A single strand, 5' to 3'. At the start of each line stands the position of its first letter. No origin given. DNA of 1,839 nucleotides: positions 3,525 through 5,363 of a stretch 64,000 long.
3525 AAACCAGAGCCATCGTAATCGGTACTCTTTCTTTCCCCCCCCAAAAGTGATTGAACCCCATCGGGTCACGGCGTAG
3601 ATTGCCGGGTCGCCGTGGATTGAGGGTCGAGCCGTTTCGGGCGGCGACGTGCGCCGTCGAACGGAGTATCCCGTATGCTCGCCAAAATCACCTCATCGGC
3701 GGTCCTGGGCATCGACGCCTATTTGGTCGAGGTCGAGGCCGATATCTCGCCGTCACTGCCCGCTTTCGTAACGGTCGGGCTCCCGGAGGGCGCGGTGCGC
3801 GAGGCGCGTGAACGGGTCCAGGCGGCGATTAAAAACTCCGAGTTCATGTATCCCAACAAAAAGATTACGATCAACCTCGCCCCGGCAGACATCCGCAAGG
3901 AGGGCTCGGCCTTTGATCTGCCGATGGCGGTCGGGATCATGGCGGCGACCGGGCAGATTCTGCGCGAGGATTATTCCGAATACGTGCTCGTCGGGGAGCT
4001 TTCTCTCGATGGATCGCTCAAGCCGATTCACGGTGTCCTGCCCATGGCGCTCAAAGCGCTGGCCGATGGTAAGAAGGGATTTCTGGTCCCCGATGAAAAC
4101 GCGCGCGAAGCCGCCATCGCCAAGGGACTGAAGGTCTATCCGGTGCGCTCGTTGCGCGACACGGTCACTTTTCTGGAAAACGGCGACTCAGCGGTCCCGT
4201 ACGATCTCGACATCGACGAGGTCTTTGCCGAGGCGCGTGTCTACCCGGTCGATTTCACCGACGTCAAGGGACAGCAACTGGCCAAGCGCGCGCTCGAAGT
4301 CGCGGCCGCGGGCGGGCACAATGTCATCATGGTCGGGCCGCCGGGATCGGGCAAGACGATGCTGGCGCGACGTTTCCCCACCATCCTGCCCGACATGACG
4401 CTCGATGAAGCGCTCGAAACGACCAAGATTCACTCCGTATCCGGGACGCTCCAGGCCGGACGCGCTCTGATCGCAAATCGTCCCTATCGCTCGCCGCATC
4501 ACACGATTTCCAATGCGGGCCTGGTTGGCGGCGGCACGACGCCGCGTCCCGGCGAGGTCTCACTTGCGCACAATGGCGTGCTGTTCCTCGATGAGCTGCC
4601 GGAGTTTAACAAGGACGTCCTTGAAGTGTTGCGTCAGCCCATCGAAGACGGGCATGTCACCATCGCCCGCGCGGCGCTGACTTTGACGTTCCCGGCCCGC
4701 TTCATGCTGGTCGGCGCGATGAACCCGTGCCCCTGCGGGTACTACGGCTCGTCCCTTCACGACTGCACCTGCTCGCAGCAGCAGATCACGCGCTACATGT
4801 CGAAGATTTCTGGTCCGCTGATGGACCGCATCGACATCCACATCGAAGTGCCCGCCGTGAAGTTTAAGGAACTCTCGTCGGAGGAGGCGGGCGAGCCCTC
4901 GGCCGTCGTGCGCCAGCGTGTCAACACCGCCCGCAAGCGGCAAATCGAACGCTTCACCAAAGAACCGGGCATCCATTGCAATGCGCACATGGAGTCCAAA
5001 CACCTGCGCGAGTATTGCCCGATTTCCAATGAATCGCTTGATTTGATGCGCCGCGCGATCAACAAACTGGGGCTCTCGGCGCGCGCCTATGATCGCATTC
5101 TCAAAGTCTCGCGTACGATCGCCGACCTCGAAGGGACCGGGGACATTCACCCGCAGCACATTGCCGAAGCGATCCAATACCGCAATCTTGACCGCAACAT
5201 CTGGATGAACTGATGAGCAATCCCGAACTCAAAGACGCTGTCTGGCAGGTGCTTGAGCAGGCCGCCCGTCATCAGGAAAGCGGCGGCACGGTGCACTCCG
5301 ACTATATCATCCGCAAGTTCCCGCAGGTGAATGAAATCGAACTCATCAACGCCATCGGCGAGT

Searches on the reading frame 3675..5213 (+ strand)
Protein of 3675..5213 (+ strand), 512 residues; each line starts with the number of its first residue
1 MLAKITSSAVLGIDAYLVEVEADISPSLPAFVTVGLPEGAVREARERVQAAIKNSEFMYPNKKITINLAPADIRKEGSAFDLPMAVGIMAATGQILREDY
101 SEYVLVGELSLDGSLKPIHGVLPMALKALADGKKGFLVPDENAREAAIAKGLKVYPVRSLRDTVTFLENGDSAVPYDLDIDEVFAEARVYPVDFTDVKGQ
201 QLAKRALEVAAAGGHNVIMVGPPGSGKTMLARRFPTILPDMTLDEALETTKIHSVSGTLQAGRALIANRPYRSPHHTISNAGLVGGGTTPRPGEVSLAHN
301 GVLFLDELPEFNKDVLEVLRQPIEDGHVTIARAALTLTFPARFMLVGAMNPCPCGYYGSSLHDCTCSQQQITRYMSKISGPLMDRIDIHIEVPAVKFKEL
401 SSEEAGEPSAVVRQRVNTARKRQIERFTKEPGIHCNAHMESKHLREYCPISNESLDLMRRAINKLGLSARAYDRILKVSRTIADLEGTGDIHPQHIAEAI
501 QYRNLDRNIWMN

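Call 17: find_encoding_contigs(protein=window:3675-5213:+, flank=10000, max_places=6)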
Protein window:3675-5213:+ (512 aa): 10 contigs read that carry it; 6 places shown.
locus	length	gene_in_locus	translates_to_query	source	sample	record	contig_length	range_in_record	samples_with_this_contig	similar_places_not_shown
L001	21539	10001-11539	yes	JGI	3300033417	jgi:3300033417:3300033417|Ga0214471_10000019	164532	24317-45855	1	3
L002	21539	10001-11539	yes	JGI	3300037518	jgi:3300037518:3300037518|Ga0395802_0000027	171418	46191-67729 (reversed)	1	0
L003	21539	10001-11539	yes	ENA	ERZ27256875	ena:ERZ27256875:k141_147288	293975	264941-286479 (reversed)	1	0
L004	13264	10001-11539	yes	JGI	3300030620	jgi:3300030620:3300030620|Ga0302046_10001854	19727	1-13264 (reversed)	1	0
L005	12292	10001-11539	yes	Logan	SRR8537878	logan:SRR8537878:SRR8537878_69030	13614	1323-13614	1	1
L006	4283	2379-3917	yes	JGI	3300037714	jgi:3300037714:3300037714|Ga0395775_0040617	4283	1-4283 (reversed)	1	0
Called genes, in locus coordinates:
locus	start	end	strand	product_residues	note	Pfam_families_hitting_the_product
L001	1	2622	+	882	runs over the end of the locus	-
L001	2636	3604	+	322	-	-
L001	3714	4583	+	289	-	PF03349:Toluene_X (faint)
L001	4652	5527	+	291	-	PF20539:DUF6754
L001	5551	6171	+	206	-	-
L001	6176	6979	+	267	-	-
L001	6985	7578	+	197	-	-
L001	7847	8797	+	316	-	PF00768:Peptidase_S11, PF13354:Beta-lactamase2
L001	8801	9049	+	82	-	-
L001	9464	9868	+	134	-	PF01209:Ubie_methyltran (weak), PF08241:Methyltransf_11, PF08242:Methyltransf_12 (weak), PF13489:Methyltransf_23, PF13649:Methyltransf_25, PF13847:Methyltransf_31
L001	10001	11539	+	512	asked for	PF13541:ChlI, PF01078:Mg_chelatase, PF07728:AAA_5, PF00493:MCM (weak), PF13335:Mg_chelatase_C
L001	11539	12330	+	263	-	-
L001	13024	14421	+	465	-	PF03331:LpxC, PF07977:FabA, PF22817:ApeP-like, PF22818:ApeI-like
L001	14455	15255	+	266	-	PF25084:LbH_EIF2B (faint), PF25087:GMPPB_C (faint), PF00132:Hexapep (weak), PF13720:Acetyltransf_11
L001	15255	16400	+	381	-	PF02684:LpxB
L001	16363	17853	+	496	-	PF04413:Glycos_transf_N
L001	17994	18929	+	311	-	PF02606:LpxK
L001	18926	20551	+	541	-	PF00890:FAD_binding_2, PF01266:DAO, PF02910:Succ_DH_flav_C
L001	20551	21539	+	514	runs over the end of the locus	PF00117:GATase, PF07722:Peptidase_C26 (faint), PF02540:NAD_synthase (faint), PF00958:GMP_synt_C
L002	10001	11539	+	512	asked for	PF13541:ChlI, PF01078:Mg_chelatase, PF07728:AAA_5, PF00493:MCM (weak), PF13335:Mg_chelatase_C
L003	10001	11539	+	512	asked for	PF13541:ChlI, PF01078:Mg_chelatase, PF07728:AAA_5, PF00493:MCM (weak), PF13335:Mg_chelatase_C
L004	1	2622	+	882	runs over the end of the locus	-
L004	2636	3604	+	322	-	-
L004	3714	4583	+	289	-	PF03349:Toluene_X (faint)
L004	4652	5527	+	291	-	PF20539:DUF6754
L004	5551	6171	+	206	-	-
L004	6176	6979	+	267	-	-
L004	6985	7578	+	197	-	-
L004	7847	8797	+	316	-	PF00768:Peptidase_S11, PF13354:Beta-lactamase2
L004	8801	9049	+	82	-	-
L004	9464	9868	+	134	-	PF01209:Ubie_methyltran (weak), PF08241:Methyltransf_11, PF08242:Methyltransf_12 (weak), PF13489:Methyltransf_23, PF13649:Methyltransf_25, PF13847:Methyltransf_31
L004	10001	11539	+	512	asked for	PF13541:ChlI, PF01078:Mg_chelatase, PF07728:AAA_5, PF00493:MCM (weak), PF13335:Mg_chelatase_C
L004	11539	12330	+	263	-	-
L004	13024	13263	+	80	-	?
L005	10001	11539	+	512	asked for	PF13541:ChlI, PF01078:Mg_chelatase, PF07728:AAA_5, PF00493:MCM (weak), PF13335:Mg_chelatase_C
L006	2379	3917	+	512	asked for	PF13541:ChlI, PF01078:Mg_chelatase, PF07728:AAA_5, PF00493:MCM (weak), PF13335:Mg_chelatase_C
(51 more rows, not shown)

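Call 23: list_cluster_members(proteins=[window:3675-5213:+, window:8929-10074:+, window:6698-8095:+])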
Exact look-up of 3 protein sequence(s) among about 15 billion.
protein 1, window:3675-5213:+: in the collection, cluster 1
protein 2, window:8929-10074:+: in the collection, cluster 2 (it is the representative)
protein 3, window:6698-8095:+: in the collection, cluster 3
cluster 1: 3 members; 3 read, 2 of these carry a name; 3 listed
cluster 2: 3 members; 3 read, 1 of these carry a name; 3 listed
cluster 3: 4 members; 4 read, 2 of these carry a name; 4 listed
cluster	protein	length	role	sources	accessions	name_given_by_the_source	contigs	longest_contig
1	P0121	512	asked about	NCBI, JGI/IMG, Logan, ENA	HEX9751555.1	MAG TPA: YifB family Mg chelatase-like AAA ATPase [candidate division Zixibacteria ... | magnesium chelatase family protein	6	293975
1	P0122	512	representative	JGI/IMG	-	magnesium chelatase family protein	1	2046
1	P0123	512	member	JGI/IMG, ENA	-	-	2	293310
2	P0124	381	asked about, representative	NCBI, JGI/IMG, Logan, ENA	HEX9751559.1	MAG TPA: lipid-A-disaccharide synthase [candidate division Zixibacteria bacterium] | lipid-A-disaccharide synthase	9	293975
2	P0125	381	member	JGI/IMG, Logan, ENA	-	-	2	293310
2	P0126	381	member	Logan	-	-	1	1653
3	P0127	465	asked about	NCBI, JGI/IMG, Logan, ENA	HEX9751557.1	MAG TPA: bifunctional UDP-3-O-[3-hydroxymyristoyl] N-acetylglucosamine ... | UDP-3-O-[3-hydroxymyristoyl] N-acetylglucosamine ...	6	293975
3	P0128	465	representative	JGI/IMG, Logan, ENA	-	-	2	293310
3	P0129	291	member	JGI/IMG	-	UDP-3-O-[3-hydroxymyristoyl] N-acetylglucosamine ...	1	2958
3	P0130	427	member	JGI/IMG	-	-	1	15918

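Call 37: find_homologous_proteins(query=P0127, max_evalue=1e-50)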
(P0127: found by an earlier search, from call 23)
Query P0127 (465 aa): 7950 proteins with E <= 1e-50 among 8000 candidates; the best 120 are listed.
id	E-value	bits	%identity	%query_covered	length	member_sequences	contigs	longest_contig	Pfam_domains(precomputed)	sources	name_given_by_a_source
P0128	0.0e+0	1054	100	100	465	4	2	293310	PF03331.20,PF22818.3,PF07977.20,PF22817.3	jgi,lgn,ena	-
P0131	2.4e-253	859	79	100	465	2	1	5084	PF03331.20,PF22818.3,PF07977.20,PF22817.3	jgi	-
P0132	2.0e-252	856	79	100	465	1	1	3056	PF03331.20,PF22818.3,PF07977.20,PF22817.3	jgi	jgi:UDP-3-O-[3-hydroxymyristoyl] N-acetylglucosamine deacetylase/3-hydroxyacyl-[acyl-carrier-protein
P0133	2.9e-252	856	79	100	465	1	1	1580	PF03331.20,PF22818.3,PF07977.20,PF22817.3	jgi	jgi:UDP-3-O-[3-hydroxymyristoyl] N-acetylglucosamine deacetylase/3-hydroxyacyl-[acyl-carrier-protein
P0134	4.5e-252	855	80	100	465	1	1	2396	PF03331.20,PF22818.3,PF07977.20,PF22817.3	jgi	jgi:UDP-3-O-[3-hydroxymyristoyl] N-acetylglucosamine deacetylase/3-hydroxyacyl-[acyl-carrier-protein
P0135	1.5e-250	850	78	100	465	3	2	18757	PF03331.20,PF22818.3,PF07977.20,PF22817.3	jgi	-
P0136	2.0e-250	849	79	100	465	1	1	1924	PF03331.20,PF22818.3,PF07977.20,PF22817.3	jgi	jgi:UDP-3-O-[3-hydroxymyristoyl] N-acetylglucosamine deacetylase/3-hydroxyacyl-[acyl-carrier-protein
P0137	3.7e-250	849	78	100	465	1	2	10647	PF03331.20,PF22818.3,PF07977.20,PF22817.3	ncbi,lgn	ncbi:MAG: bifunctional UDP-3-O-[3-hydroxymyristoyl] N-acetylglucosamine deacetylase/3-hydroxyacyl-AC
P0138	1.5e-249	847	79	100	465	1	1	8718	PF03331.20,PF22818.3,PF07977.20,PF22817.3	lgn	-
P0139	2.0e-249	846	78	100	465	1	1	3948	PF03331.20,PF22818.3,PF07977.20,PF22817.3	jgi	jgi:UDP-3-O-[3-hydroxymyristoyl] N-acetylglucosamine deacetylase/3-hydroxyacyl-[acyl-carrier-protein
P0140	8.1e-249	844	78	100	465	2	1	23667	PF03331.20,PF22818.3,PF07977.20,PF22817.3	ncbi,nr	ncbi:MAG: bifunctional UDP-3-O-[3-hydroxymyristoyl] N-acetylglucosamine deacetylase/3-hydroxyacyl-AC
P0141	2.7e-248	842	79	100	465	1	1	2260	PF03331.20,PF22818.3,PF07977.20,PF22817.3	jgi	-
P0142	7.7e-248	841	78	100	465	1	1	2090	PF03331.20,PF22818.3,PF07977.20,PF22817.3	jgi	-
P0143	3.2e-246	836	78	100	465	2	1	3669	PF03331.20,PF22818.3,PF07977.20,PF22817.3,PF01575.26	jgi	jgi:UDP-3-O-[3-hydroxymyristoyl] N-acetylglucosamine deacetylase/3-hydroxyacyl-[acyl-carrier-protein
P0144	6.3e-246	835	78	100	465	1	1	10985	PF03331.20,PF22818.3,PF07977.20,PF22817.3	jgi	jgi:UDP-3-O-[3-hydroxymyristoyl] N-acetylglucosamine deacetylase/3-hydroxyacyl-[acyl-carrier-protein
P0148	1.7e-242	823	77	100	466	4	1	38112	PF03331.20,PF22818.3,PF07977.20,PF22817.3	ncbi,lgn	-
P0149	7.7e-242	821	77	100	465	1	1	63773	PF03331.20,PF22818.3,PF07977.20,PF22817.3,PF01575.26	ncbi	ncbi:MAG: bifunctional UDP-3-O-[3-hydroxymyristoyl] N-acetylglucosamine deacetylase/3-hydroxyacyl-AC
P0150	4.1e-241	819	77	100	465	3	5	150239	PF03331.20,PF22818.3,PF07977.20,PF22817.3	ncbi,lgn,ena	-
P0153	5.9e-241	818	77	100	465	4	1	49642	PF03331.20,PF22818.3,PF07977.20,PF22817.3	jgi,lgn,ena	-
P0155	7.6e-237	805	75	100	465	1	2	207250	PF03331.20,PF22818.3,PF07977.20,PF22817.3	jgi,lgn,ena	jgi:UDP-3-O-[3-hydroxymyristoyl] N-acetylglucosamine deacetylase/3-hydroxyacyl-[acyl-carrier-protein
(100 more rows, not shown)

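Call 38: find_encoding_contigs(protein=P0150, flank=6000, max_places=3)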
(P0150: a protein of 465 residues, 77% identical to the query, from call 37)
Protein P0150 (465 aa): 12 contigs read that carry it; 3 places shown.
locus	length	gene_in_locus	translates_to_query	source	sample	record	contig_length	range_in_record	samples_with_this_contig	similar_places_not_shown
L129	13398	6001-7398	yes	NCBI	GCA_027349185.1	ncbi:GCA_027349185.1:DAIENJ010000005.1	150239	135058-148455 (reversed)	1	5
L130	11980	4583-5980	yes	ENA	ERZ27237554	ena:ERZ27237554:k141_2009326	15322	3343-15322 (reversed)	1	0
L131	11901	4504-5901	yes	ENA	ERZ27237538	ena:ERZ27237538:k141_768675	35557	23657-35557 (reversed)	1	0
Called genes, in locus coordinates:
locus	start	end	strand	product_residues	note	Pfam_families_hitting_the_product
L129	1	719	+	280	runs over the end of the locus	-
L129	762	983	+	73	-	-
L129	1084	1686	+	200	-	PF01797:Y1_Tnp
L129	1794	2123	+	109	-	-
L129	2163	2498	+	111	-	PF01329:Pterin_4a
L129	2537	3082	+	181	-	PF08002:DUF1697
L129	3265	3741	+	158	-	PF12867:DinB_2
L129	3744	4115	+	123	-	PF04993:TfoX_N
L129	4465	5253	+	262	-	-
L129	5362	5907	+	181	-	-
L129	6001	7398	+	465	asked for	PF03331:LpxC, PF07977:FabA, PF22817:ApeP-like, PF22818:ApeI-like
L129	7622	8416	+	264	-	PF25084:LbH_EIF2B (faint), PF25087:GMPPB_C (faint), PF00132:Hexapep (weak), PF13720:Acetyltransf_11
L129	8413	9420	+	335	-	PF01408:GFO_IDH_MocA, PF22725:GFO_IDH_MocA_C3, PF02894:GFO_IDH_MocA_C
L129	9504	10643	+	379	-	PF02684:LpxB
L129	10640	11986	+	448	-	PF04413:Glycos_transf_N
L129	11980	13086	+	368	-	PF02606:LpxK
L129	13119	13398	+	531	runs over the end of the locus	PF00890:FAD_binding_2, PF01266:DAO, PF07992:Pyr_redox_2 (faint), PF02910:Succ_DH_flav_C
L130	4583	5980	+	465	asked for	PF03331:LpxC, PF07977:FabA, PF22817:ApeP-like, PF22818:ApeI-like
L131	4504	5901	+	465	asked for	PF03331:LpxC, PF07977:FabA, PF22817:ApeP-like, PF22818:ApeI-like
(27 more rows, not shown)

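Call 39: find_encoding_contigs(protein=P0135, flank=6000, max_places=2)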
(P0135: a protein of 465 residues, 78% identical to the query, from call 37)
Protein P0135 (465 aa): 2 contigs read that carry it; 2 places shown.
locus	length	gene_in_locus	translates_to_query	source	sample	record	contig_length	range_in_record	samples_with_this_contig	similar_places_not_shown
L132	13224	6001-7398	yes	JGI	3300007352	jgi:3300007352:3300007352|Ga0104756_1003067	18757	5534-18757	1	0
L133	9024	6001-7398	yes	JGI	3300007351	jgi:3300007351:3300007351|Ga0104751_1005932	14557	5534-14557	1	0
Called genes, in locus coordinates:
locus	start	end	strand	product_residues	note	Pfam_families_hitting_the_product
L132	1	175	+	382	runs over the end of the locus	PF03958:Secretin_N (faint), PF00263:Secretin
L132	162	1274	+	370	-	-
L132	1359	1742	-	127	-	PF04134:DCC1-like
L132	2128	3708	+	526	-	PF13541:ChlI, PF01078:Mg_chelatase, PF05496:RuvB_N (faint), PF07728:AAA_5, PF00493:MCM, PF13335:Mg_chelatase_C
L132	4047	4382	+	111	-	-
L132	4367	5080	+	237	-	PF05635:23S_rRNA_IVP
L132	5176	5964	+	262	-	-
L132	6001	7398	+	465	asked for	PF03331:LpxC, PF07977:FabA, PF22817:ApeP-like, PF22818:ApeI-like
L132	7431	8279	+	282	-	PF25084:LbH_EIF2B (faint), PF25087:GMPPB_C (weak), PF00132:Hexapep, PF13720:Acetyltransf_11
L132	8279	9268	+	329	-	PF01408:GFO_IDH_MocA, PF02629:CoA_binding (faint), PF02826:2-Hacid_dh_C (weak), PF02894:GFO_IDH_MocA_C (weak), PF22725:GFO_IDH_MocA_C3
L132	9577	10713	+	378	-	PF02684:LpxB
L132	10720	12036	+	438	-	PF04413:Glycos_transf_N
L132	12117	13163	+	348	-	PF02606:LpxK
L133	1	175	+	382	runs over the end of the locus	PF03958:Secretin_N (faint), PF00263:Secretin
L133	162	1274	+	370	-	-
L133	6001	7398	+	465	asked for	PF03331:LpxC, PF07977:FabA, PF22817:ApeP-like, PF22818:ApeI-like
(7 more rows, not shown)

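Call 40: find_encoding_contigs(protein=P0155, flank=6000, max_places=2)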
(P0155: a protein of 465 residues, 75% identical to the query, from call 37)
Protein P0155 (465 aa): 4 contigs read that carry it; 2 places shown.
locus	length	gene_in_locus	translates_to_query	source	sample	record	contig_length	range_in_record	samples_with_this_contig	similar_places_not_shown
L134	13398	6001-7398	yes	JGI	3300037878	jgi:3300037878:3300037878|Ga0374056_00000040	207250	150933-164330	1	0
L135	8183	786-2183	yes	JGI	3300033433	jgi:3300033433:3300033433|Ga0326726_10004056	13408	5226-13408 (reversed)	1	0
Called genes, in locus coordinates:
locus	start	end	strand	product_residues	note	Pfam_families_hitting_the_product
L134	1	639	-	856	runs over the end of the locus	-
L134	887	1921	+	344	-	PF06739:SBBP (faint)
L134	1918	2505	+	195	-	-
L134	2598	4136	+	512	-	PF13541:ChlI, PF05496:RuvB_N (faint), PF00158:Sigma54_activat (faint), PF01078:Mg_chelatase, PF07728:AAA_5, PF00493:MCM, PF13335:Mg_chelatase_C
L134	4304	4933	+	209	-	-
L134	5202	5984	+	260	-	-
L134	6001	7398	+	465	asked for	PF03331:LpxC, PF07977:FabA, PF22817:ApeP-like, PF22818:ApeI-like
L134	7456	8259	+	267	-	PF25084:LbH_EIF2B (faint), PF25087:GMPPB_C (faint), PF00132:Hexapep (weak), PF13720:Acetyltransf_11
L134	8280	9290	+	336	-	PF01408:GFO_IDH_MocA, PF22725:GFO_IDH_MocA_C3, PF02894:GFO_IDH_MocA_C (weak)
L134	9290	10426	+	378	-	PF02684:LpxB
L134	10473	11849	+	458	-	PF04413:Glycos_transf_N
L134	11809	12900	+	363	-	PF02606:LpxK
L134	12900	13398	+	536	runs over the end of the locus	PF00890:FAD_binding_2, PF01266:DAO (weak), PF02910:Succ_DH_flav_C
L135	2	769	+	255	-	?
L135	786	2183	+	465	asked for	PF03331:LpxC, PF07977:FabA, PF22817:ApeP-like, PF22818:ApeI-like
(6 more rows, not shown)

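Call 49: find_encoding_contigs(protein=P0153, flank=3000, max_places=1)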
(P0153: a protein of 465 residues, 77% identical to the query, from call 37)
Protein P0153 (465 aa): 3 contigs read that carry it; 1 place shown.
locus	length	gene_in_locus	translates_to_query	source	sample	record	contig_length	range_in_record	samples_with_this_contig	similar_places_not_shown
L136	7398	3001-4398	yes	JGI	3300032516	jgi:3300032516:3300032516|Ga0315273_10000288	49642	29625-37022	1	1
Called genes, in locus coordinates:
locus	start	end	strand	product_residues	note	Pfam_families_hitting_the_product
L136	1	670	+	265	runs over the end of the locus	-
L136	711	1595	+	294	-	PF01555:N6_N4_Mtase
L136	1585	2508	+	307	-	-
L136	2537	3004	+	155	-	-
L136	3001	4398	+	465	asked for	PF03331:LpxC, PF07977:FabA, PF22817:ApeP-like (weak), PF22818:ApeI-like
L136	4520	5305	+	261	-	PF25084:LbH_EIF2B (faint), PF25087:GMPPB_C (faint), PF00132:Hexapep (weak), PF13720:Acetyltransf_11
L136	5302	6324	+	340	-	PF01408:GFO_IDH_MocA, PF02894:GFO_IDH_MocA_C, PF22725:GFO_IDH_MocA_C3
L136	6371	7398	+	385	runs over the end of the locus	PF02684:LpxB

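Call 50: find_encoding_contigs(protein=P0140, flank=3000, max_places=1)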
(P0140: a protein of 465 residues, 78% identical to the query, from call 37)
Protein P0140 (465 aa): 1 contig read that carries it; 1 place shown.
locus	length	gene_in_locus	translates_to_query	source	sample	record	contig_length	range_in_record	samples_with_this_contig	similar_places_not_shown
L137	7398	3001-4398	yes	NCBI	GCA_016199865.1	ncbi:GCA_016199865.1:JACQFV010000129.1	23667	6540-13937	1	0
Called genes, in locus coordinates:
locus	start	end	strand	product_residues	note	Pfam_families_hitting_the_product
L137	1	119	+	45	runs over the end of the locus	PF13335:Mg_chelatase_C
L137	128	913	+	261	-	-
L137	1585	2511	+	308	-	-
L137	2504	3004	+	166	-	-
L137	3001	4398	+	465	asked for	PF03331:LpxC, PF07977:FabA, PF22817:ApeP-like, PF22818:ApeI-like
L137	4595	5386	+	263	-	PF25084:LbH_EIF2B (faint), PF25087:GMPPB_C (faint), PF00132:Hexapep (weak), PF13720:Acetyltransf_11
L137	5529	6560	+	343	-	PF01408:GFO_IDH_MocA, PF03447:NAD_binding_3 (weak), PF22725:GFO_IDH_MocA_C3, PF02894:GFO_IDH_MocA_C (weak)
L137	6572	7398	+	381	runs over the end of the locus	PF02684:LpxB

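Call 51: find_encoding_contigs(protein=P0149, flank=3000, max_places=1)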
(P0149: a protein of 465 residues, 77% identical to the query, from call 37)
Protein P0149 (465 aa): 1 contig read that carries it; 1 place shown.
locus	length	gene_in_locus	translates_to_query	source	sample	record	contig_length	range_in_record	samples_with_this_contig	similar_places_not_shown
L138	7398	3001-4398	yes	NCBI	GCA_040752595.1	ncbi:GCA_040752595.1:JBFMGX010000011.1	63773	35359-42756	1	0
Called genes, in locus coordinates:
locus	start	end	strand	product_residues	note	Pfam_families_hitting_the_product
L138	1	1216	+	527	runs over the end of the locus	PF13541:ChlI, PF00158:Sigma54_activat (faint), PF01078:Mg_chelatase, PF05496:RuvB_N (faint), PF07728:AAA_5, PF00493:MCM (weak), PF13335:Mg_chelatase_C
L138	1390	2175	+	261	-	-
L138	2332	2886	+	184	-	PF01797:Y1_Tnp (weak)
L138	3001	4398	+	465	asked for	PF03331:LpxC, PF07977:FabA, PF22817:ApeP-like (weak), PF22818:ApeI-like, PF01575:MaoC_dehydratas (weak)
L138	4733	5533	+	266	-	PF25084:LbH_EIF2B (faint), PF25087:GMPPB_C (faint), PF00132:Hexapep (weak), PF13720:Acetyltransf_11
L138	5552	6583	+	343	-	PF01408:GFO_IDH_MocA, PF22725:GFO_IDH_MocA_C3, PF02894:GFO_IDH_MocA_C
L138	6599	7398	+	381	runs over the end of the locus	PF02684:LpxB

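Call 52: find_encoding_contigs(protein=P0148, flank=3000, max_places=1)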
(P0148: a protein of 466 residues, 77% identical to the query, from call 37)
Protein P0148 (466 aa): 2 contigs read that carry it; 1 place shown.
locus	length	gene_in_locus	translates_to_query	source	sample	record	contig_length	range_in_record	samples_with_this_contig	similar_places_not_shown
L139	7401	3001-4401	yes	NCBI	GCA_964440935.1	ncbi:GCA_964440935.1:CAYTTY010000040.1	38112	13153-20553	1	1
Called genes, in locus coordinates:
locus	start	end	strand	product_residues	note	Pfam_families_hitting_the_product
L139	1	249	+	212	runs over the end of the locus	PF05635:23S_rRNA_IVP (weak)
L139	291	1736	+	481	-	-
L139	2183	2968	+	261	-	-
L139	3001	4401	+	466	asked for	PF03331:LpxC, PF07977:FabA, PF22817:ApeP-like, PF22818:ApeI-like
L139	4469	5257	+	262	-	PF21711:DCTN5 (faint), PF25084:LbH_EIF2B (faint), PF25087:GMPPB_C (faint), PF00132:Hexapep, PF13720:Acetyltransf_11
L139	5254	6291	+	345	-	PF01408:GFO_IDH_MocA, PF02826:2-Hacid_dh_C (weak), PF02894:GFO_IDH_MocA_C (weak), PF22725:GFO_IDH_MocA_C3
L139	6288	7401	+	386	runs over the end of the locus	PF02684:LpxB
